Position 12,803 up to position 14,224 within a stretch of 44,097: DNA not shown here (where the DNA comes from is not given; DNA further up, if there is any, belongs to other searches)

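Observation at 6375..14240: Guanidine-I riboswitch heading one co-directional string: ureohydrolase, APC permease and ureABCFGD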

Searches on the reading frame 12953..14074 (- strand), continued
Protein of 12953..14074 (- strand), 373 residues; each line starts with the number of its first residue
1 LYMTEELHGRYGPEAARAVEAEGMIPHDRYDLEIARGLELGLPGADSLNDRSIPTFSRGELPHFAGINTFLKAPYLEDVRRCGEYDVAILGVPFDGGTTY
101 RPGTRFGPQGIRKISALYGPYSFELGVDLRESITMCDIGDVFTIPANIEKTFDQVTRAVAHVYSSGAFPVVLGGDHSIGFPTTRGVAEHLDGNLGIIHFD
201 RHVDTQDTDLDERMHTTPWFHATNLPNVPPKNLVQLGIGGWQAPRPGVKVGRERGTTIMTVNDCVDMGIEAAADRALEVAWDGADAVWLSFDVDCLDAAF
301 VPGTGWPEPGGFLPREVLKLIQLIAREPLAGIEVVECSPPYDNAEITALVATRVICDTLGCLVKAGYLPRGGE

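Call 43: search_protein_families(library=pfam, proteins=[L013:11101-12087:+, L016:11132-12139:+, L021:11135-12154:+, L071:11123-12595:+, L033:11243-12400:+, L037:11154-11852:+, L037:11853-13010:+, L012:11788-13125:+, L047:12242-13774:+, L013:12146-12916:+], max_evalue=0.00001)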
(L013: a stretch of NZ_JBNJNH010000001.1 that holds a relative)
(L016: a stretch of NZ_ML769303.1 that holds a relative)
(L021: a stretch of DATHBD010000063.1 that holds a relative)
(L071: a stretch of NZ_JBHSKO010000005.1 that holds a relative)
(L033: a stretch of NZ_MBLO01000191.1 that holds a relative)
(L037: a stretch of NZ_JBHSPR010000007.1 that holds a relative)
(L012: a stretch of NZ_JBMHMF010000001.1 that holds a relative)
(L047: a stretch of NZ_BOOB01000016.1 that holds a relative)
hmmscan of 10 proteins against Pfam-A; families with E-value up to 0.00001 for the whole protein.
L013:11101-12087:+ (328 aa): 2 families
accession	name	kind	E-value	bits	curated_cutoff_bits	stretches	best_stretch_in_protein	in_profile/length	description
PF13379.11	NMT1_2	-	3.4e-20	73.3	24.7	1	26-249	2-244/252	NMT1-like family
PF09084.16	NMT1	-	2.6e-19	70.4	20.5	1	44-249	6-216/216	NMT1/THI5 like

L016:11132-12139:+ (335 aa): 2 families
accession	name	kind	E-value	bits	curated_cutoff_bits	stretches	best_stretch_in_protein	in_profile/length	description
PF13379.11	NMT1_2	-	3.6e-20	73.3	24.7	1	35-260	5-248/252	NMT1-like family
PF09084.16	NMT1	-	6.2e-20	72.4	20.5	1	50-255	6-216/216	NMT1/THI5 like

L021:11135-12154:+ (339 aa): 3 families
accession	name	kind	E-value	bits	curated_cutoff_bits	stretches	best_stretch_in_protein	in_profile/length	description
PF13379.11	NMT1_2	-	1.5e-22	81.1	24.7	1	40-264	5-247/252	NMT1-like family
PF09084.16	NMT1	-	1.7e-18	67.8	20.5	1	55-258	6-214/216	NMT1/THI5 like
PF12974.12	Phosphonate-bd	-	8.7e-06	25.7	27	0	70-219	29-192/242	ABC transporter, phosphonate, periplasmic substrate-binding protein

L071:11123-12595:+ (490 aa): 1 family
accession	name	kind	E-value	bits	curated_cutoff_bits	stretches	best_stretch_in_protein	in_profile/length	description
PF00474.23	SSF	-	1.7e-22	80.3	22.8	1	31-417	1-406/406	Sodium:solute symporter family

L033:11243-12400:+ (385 aa): 5 families
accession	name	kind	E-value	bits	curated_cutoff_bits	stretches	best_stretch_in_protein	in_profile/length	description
PF09084.16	NMT1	-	2.1e-22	80.5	20.5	1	101-306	6-216/216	NMT1/THI5 like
PF13379.11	NMT1_2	-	6.4e-21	75.7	24.7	1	86-312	5-249/252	NMT1-like family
PF12974.12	Phosphonate-bd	-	3e-08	33.8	27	1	112-281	25-205/242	ABC transporter, phosphonate, periplasmic substrate-binding protein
PF04069.17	OpuAC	-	6.5e-07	29.6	21.2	1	110-293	23-227/257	Substrate binding domain of ABC-type glycine betaine transport system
PF03180.19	Lipoprotein_9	-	9.1e-06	25.4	27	0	106-213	16-123/236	NlpA lipoprotein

L037:11154-11852:+ (232 aa): 0 families

L037:11853-13010:+ (385 aa): 1 family
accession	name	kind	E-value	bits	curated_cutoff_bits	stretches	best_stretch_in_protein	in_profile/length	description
PF00528.27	BPD_transp_1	-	3.8e-26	92.4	26.4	1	211-381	1-183/184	Binding-protein-dependent transport system inner membrane component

L012:11788-13125:+ (445 aa): 0 families

L047:12242-13774:+ (510 aa): 1 family
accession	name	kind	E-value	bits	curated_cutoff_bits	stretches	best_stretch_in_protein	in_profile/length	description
PF00005.33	ABC_tran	-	2.5e-31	109.6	25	1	264-403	1-136/137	ABC transporter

L013:12146-12916:+ (256 aa): 0 families

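Call 64: search_protein_families(library=ncbifam, proteins=[L004:17876-19651:+], max_evalue=0.01)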
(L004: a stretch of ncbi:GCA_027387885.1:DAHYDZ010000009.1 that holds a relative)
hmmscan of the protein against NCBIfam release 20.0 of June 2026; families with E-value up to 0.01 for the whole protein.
L004:17876-19651:+ (591 aa): 0 families

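Call 66: search_solved_structures(query=L004:17876-19648:+, max_evalue=1)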
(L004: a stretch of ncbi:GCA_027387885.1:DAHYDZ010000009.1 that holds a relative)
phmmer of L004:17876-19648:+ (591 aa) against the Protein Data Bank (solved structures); distinct sequences matched with E-value up to 1: 1.
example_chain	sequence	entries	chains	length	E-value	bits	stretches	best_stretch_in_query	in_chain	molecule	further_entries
5mqf_X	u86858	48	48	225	0.91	11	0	29-79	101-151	U2 small nuclear ribonucleoprotein B''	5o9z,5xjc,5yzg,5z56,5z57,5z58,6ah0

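Call 67: search_protein_families(library=pfam, proteins=[L004:17876-19648:+, L001:17986-18708:+], max_evalue=1)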
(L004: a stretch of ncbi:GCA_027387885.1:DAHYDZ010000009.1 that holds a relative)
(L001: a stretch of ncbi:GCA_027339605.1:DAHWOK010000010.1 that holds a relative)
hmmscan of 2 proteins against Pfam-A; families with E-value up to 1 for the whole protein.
L004:17876-19648:+ (591 aa): 0 families

L001:17986-18708:+ (240 aa): 12 families
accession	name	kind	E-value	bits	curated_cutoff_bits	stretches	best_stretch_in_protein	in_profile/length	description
PF02021.23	UPF0102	-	0.00042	21.1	23.6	1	127-173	6-42/80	Uncharacterised protein family UPF0102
PF03938.19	OmpH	-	0.0015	19.1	32.4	1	44-156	22-137/141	Outer membrane protein (OmpH-like)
PF16526.10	CLZ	-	0.011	16.6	26.7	1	27-80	17-70/71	C-terminal leucine zipper domain of cyclic nucleotide-gated channels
PF14932.11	HAUS-augmin3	-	0.016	15.2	29.4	1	10-114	47-156/260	HAUS augmin-like complex subunit 3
PF02609.21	Exonuc_VII_S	-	0.025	15.1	24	1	45-82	10-47/52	Exonuclease VII small subunit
PF02601.20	Exonuc_VII_L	-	0.029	14.3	35.9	1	15-107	155-248/315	Exonuclease VII, large subunit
PF02646.22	RmuC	-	0.047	13.2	26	1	3-65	211-271/291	RmuC family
PF18982.5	JetA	-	0.11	11.4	26.2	1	2-58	195-252/434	Wadjet protein JetA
PF23289.1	Spectrin_5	-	0.14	12.7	27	1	21-64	41-76/80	Guanine nucleotide exchange factor DBS-like, spectrin-like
PF25443.1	ANG-1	-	0.29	11.8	28.5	1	37-113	24-103/105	ANG-1-like domain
PF12072.13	RNase_Y_N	-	0.38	10.6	32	1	43-111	80-144/201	RNase Y N-terminal region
PF25764.1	KIF21A_4th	-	0.58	10.2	33.1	1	9-100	36-120/183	KIF21A-like domain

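Call 68: find_homologous_proteins(query=L004:17876-19648:+, max_evalue=1e-10)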
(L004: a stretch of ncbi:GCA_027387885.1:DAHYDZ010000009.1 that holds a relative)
Query L004:17876-19648:+ (591 aa): 6275 proteins with E <= 1e-10 among 8000 candidates; the best 120 are listed.
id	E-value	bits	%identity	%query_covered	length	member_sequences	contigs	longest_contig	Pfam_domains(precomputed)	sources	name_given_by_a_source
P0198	0.0e+0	1324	100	100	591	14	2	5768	-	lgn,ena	-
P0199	0.0e+0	1042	87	88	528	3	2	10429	-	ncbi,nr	ncbi:MAG: hypothetical protein M1131_06685 [Actinobacteria bacterium]|nr:hypothetical protein [Actin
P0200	0.0e+0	1042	84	92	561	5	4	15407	-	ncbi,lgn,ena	-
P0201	3.9e-263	892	70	95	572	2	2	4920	-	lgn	-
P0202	7.9e-261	885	74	91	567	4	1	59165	-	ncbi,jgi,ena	-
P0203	7.7e-259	878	72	90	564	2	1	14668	-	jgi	jgi:purine-cytosine permease-like protein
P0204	2.4e-257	873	72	90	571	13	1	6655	-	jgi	jgi:purine-cytosine permease-like protein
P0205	2.4e-257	873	73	90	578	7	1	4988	-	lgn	-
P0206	3.6e-257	873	70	94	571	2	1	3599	-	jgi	-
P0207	9.9e-257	871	71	92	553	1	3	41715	-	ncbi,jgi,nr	ncbi:MAG TPA: hypothetical protein VL485_11975 [Ktedonobacteraceae bacterium]|jgi:purine-cytosine pe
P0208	1.8e-256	870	71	90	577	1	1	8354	-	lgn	-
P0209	2.5e-256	870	71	91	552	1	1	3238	-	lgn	-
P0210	9.4e-256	868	72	92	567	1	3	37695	-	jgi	jgi:purine-cytosine permease-like protein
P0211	9.5e-256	868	71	90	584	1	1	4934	-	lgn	-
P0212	1.6e-255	867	73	90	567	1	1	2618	-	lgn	-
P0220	1.7e-253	861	74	88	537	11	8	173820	-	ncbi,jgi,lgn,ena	-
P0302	5.3e-239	813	67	91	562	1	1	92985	-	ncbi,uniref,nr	ncbi:purine-cytosine permease family protein [Amycolatopsis alkalitolerans]|uniref:Allantoin permeas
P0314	2.1e-238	811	66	94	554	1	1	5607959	-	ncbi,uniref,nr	ncbi:hypothetical protein [Thermogemmatispora carboxidivorans]|uniref:hypothetical protein n=1 Tax=T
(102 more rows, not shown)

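Call 69: find_encoding_contigs(protein=P0302, flank=7000, max_places=1)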
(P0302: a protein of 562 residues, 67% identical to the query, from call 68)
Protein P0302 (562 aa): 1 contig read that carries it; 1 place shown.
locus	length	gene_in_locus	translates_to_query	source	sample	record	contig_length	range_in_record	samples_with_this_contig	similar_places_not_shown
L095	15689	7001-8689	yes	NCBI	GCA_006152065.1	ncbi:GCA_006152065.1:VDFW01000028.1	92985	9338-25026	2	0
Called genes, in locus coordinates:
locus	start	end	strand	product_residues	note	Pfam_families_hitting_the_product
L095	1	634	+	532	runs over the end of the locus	PF13249:SQHop_cyclase_N (faint), PF13243:SQHop_cyclase_C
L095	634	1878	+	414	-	PF00067:p450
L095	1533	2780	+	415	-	PF01040:UbiA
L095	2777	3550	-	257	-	PF04672:Methyltransf_19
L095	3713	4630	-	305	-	PF02574:S-methyl_trans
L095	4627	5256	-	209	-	PF00440:TetR_N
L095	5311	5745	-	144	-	PF22381:Staph_reg_Sar_Rot (weak), PF12802:MarR_2, PF01047:MarR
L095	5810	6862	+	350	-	PF13433:Peripla_BP_5, PF13458:Peripla_BP_6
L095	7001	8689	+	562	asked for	-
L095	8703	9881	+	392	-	PF03069:FmdA_AmdA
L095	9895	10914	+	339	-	PF00795:CN_hydrolase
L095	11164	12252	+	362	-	-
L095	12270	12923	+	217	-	PF02698:DUF218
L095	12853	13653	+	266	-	PF08889:WbqC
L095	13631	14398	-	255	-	PF13344:Hydrolase_6, PF00702:Hydrolase (weak), PF13242:Hydrolase_like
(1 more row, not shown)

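Call 70: find_encoding_contigs(protein=P0314, flank=7000, max_places=1)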
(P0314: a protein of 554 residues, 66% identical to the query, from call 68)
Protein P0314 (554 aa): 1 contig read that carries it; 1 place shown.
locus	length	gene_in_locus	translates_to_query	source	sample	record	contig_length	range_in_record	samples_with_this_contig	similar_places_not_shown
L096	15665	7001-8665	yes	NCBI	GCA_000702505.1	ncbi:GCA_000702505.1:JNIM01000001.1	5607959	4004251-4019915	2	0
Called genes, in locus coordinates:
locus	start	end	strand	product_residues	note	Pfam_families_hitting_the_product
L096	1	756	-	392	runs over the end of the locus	PF01135:PCMT, PF01596:Methyltransf_3, PF00398:RrnaAD, PF02353:CMAS (weak), PF13489:Methyltransf_23 (weak), PF08242:Methyltransf_12 (weak), PF13649:Methyltransf_25, PF13847:Methyltransf_31, +1 more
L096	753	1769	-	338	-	PF21068:ATPgraspMvdD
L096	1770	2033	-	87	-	-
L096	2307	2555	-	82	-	-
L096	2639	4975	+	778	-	PF01555:N6_N4_Mtase (faint), PF08241:Methyltransf_11 (faint)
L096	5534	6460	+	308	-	PF13489:Methyltransf_23, PF01209:Ubie_methyltran (weak), PF13847:Methyltransf_31, PF08241:Methyltransf_11, PF08242:Methyltransf_12, PF13649:Methyltransf_25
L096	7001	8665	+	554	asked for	-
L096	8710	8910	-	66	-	-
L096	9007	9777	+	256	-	PF01730:UreF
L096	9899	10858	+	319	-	PF01774:UreD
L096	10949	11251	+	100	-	PF00547:Urease_gamma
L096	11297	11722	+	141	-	PF00699:Urease_beta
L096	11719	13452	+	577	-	PF00449:Urease_alpha, PF01979:Amidohydro_1, PF07969:Amidohydro_3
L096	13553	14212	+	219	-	PF02492:cobW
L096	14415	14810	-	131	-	-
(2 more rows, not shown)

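Call 71: find_encoding_contigs(protein=P0220, flank=7000, max_places=2)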
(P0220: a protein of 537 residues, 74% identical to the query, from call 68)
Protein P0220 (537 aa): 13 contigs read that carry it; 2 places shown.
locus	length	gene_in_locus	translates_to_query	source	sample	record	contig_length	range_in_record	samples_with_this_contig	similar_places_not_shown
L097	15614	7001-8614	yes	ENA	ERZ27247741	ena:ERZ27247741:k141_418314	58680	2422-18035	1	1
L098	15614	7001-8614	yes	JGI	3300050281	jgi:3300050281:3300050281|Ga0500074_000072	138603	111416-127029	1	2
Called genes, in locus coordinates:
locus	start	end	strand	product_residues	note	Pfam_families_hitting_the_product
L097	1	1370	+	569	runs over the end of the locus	PF00449:Urease_alpha, PF01979:Amidohydro_1, PF07969:Amidohydro_3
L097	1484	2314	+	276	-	PF01730:UreF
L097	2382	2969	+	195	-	PF02492:cobW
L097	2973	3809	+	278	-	PF01774:UreD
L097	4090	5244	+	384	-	PF00491:Arginase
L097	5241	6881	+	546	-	PF00324:AA_permease, PF13520:AA_permease_2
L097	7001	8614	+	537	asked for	-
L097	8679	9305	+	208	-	-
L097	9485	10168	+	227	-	PF01522:Polysacc_deac_1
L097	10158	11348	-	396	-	PF00083:Sugar_tr, PF07690:MFS_1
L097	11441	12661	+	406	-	PF07992:Pyr_redox_2 (weak), PF13738:Pyr_redox_3 (faint)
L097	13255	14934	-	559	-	PF12850:Metallophos_2, PF04055:Radical_SAM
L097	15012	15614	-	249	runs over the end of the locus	PF01738:DLH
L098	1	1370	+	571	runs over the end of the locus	PF00449:Urease_alpha, PF01979:Amidohydro_1, PF07969:Amidohydro_3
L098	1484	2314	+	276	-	PF01730:UreF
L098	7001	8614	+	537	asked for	-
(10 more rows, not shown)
